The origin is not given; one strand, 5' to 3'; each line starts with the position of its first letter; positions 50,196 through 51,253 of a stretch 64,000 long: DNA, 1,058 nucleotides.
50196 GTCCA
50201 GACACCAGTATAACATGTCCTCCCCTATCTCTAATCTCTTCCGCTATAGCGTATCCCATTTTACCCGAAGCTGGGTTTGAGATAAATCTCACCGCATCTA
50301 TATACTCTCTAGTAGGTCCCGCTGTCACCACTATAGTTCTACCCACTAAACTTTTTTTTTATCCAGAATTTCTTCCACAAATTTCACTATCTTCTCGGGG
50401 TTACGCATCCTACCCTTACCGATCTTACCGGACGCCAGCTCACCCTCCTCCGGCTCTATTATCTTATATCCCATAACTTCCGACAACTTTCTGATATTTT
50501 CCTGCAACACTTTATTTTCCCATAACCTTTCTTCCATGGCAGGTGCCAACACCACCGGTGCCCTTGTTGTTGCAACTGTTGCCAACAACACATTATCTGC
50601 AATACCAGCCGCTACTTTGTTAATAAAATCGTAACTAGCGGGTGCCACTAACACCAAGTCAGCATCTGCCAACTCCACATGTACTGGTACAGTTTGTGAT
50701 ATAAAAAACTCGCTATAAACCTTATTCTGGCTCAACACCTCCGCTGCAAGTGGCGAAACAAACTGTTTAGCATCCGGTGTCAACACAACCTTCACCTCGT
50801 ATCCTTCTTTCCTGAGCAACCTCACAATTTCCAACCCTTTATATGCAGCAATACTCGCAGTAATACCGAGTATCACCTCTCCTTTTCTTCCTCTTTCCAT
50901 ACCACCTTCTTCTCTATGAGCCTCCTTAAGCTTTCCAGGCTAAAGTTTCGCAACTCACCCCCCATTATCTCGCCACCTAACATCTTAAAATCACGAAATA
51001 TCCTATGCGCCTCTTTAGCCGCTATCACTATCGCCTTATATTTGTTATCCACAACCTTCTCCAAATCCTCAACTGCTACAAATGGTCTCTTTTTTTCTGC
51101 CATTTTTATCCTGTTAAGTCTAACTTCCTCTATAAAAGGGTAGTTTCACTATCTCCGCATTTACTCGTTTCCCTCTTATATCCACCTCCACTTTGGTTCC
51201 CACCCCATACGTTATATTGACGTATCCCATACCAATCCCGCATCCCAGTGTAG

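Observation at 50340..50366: coaB and coaC split exactly at an A9 homopolymer; +1 nt (or a -1 ribosomal slip) would restore a fused bifunctional CoaBC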

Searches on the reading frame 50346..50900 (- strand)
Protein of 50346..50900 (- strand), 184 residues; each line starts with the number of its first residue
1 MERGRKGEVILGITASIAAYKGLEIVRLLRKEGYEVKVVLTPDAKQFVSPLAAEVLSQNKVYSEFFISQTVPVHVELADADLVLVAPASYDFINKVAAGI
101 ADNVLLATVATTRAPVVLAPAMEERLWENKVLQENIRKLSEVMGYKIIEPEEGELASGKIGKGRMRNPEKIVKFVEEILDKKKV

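Call 4: search_protein_families(library=ncbifam, proteins=[window:50346-50900:-])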
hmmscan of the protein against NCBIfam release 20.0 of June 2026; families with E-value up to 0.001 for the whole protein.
window:50346-50900:- (184 aa): 4 families
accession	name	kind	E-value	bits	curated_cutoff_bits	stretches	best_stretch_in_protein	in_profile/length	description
TIGR00521.1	coaBC_dfp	equivalog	1.6e-56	192.1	219.7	1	8-182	5-181/392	bifunctional phosphopantothenoylcysteine decarboxylase/phosphopantothenate--cysteine ligase CoaBC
TIGR02113.1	coaC_strep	equivalog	9.3e-41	139.6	261.4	1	9-178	3-176/177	phosphopantothenoylcysteine decarboxylase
NF033753.1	RiPP_decarbCypD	equivalog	2e-09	37.1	215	1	8-140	9-143/182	CypD family RiPP peptide-cysteine decarboxylase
NF004685.0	PRK06029.1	subfamily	0.00029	21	188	1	8-107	3-106/187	UbiX family flavin prenyltransferase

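Call 7: find_encoding_contigs(protein=window:50346-50900:-, flank=3000, max_places=10)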
Protein window:50346-50900:- (184 aa): 3 contigs read that carry it; 3 places shown.
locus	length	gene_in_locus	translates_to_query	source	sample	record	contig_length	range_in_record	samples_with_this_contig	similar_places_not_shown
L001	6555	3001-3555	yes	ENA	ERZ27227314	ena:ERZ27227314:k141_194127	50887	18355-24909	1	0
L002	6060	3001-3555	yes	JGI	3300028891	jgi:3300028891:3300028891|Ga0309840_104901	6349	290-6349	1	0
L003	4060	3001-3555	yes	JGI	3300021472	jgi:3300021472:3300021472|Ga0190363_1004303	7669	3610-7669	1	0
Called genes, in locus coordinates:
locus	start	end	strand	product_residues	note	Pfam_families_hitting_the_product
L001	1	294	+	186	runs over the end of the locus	PF01558:POR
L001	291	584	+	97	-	PF00037:Fer4 (weak), PF13237:Fer4_10, PF14697:Fer4_21, PF12838:Fer4_7, PF13187:Fer4_9 (weak), PF12797:Fer4_2 (weak), PF12837:Fer4_6 (weak), PF00037:Fer4, +1 more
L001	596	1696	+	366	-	PF01950:FBPase_3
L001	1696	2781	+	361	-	PF01571:GCV_T, PF08669:GCV_T_C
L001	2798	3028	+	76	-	-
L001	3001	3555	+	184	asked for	PF02441:Flavoprotein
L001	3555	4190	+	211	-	PF04127:DFP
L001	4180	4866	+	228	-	PF03167:UDG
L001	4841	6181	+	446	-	PF00772:DnaB, PF13481:AAA_25, PF03796:DnaB_C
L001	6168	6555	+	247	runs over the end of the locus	PF02405:MlaE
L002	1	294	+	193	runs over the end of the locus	?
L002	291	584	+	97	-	PF00037:Fer4 (weak), PF13237:Fer4_10, PF14697:Fer4_21, PF12838:Fer4_7, PF13187:Fer4_9 (weak), PF12797:Fer4_2 (weak), PF12837:Fer4_6 (weak), PF00037:Fer4, +1 more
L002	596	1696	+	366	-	PF01950:FBPase_3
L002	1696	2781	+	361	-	PF01571:GCV_T, PF08669:GCV_T_C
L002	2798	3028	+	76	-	-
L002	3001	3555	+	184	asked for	PF02441:Flavoprotein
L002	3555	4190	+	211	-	PF04127:DFP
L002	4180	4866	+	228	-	PF03167:UDG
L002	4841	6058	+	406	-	?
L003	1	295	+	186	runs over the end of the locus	PF01558:POR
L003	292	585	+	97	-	PF00037:Fer4 (weak), PF13237:Fer4_10, PF14697:Fer4_21, PF12838:Fer4_7, PF13187:Fer4_9 (weak), PF12797:Fer4_2 (weak), PF12837:Fer4_6 (weak), PF00037:Fer4, +1 more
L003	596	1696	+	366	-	PF01950:FBPase_3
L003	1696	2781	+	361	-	PF01571:GCV_T, PF08669:GCV_T_C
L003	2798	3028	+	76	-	-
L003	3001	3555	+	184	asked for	PF02441:Flavoprotein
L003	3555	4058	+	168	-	?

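Call 17: list_cluster_members(proteins=[P0005, window:50346-50900:-, window:49711-50346:-, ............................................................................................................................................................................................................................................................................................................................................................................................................, P0006])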
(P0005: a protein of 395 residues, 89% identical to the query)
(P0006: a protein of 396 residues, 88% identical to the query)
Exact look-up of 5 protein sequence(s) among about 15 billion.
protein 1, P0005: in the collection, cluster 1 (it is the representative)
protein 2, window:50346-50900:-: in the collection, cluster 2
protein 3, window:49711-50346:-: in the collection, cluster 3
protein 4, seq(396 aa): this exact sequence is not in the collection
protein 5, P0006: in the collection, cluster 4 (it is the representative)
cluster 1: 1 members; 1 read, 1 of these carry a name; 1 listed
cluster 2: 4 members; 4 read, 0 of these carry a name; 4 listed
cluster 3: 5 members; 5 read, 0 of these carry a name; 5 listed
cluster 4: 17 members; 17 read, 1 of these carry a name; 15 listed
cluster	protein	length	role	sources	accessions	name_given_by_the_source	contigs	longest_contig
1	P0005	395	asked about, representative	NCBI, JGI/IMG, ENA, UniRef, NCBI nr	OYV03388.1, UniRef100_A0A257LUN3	bifunctional phosphopantothenoylcysteine decarboxylase/phosphopantothenate--cysteine ... | Coenzyme A biosynthesis bifunctional protein CoaBC n=1 Tax=candidate division WOR-3 ... | MAG: bifunctional phosphopantothenoylcysteine decarboxylase/phosphopantothenate--cysteine ...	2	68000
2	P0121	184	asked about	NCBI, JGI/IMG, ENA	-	-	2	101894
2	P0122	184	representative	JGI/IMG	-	-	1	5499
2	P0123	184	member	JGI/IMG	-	-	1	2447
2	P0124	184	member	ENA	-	-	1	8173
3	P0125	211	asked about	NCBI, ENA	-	-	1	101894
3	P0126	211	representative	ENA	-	-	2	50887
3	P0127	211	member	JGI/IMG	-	-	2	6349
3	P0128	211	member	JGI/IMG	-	-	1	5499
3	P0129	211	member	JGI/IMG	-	-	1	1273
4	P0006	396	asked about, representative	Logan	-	-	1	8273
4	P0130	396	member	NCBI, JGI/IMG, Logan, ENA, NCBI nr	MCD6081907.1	bifunctional phosphopantothenoylcysteine decarboxylase/phosphopantothenate--cysteine ...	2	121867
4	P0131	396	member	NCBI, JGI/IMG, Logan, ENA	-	-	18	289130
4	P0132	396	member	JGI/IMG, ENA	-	-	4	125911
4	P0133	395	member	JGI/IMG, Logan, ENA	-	-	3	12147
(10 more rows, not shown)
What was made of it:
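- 50346..50900 (-): coaC ORF (phosphopantothenoylcysteine decarboxylase flavoprotein domain), 184 aa, ends ...DKKKV*. The identical protein is on several metagenome contigs (calls 7, 17).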

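Call 29: find_encoding_contigs(protein=P0123, flank=3000, max_places=5)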
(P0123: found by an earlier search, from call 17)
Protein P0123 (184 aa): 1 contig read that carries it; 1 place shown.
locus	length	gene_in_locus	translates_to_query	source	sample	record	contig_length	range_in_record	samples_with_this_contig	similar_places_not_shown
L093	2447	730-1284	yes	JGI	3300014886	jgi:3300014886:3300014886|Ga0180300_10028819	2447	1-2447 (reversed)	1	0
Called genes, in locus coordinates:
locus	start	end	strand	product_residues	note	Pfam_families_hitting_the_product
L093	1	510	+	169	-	?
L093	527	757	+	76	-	-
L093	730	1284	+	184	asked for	PF02441:Flavoprotein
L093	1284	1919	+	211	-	PF04127:DFP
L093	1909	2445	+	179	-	?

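Call 30: find_encoding_contigs(protein=P0124, flank=3000, max_places=5)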
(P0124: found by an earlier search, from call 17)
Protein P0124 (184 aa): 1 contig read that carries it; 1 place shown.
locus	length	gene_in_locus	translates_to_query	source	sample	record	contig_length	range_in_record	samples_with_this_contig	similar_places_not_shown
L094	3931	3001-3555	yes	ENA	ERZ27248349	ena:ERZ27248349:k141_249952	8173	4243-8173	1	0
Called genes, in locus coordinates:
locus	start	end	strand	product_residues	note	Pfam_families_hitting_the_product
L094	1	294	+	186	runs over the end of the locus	PF01558:POR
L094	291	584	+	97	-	PF00037:Fer4 (weak), PF13237:Fer4_10, PF14697:Fer4_21, PF12838:Fer4_7, PF13187:Fer4_9 (weak), PF12797:Fer4_2 (weak), PF12837:Fer4_6 (weak), PF00037:Fer4, +1 more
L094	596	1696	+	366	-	PF01950:FBPase_3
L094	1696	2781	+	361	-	PF01571:GCV_T, PF08669:GCV_T_C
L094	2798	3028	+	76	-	-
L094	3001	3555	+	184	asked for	PF02441:Flavoprotein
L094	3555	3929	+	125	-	?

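Call 31: find_encoding_contigs(protein=P0129, flank=3000, max_places=5)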
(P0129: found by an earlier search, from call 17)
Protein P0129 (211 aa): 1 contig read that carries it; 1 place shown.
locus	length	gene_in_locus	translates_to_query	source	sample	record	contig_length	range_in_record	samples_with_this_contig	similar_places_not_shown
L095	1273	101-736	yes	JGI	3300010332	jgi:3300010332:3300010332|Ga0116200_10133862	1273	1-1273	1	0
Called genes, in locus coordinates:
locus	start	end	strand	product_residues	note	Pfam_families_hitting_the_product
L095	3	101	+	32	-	?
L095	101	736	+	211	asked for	PF04127:DFP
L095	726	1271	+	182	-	?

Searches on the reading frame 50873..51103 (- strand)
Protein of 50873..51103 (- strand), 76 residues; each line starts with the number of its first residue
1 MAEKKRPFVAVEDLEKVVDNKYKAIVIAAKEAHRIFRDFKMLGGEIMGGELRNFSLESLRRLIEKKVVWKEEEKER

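Call 45: search_protein_families(library=pfam, proteins=[window:50873-51103:-], max_evalue=0.01)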
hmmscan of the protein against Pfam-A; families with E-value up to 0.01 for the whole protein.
window:50873-51103:- (76 aa): 1 family
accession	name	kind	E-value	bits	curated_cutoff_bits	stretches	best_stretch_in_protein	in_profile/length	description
PF01192.27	RNA_pol_Rpb6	-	0.006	17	26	1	13-38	1-25/53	RNA polymerase Rpb6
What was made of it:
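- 50873..51103 (-): Upstream 76-aa ORF (possibly rpoZ) that overlaps the coaC start by 28 nt. It is operon context. Sub-threshold Rpb6 hit, 17 bits against a cut-off of 26 (call 45).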
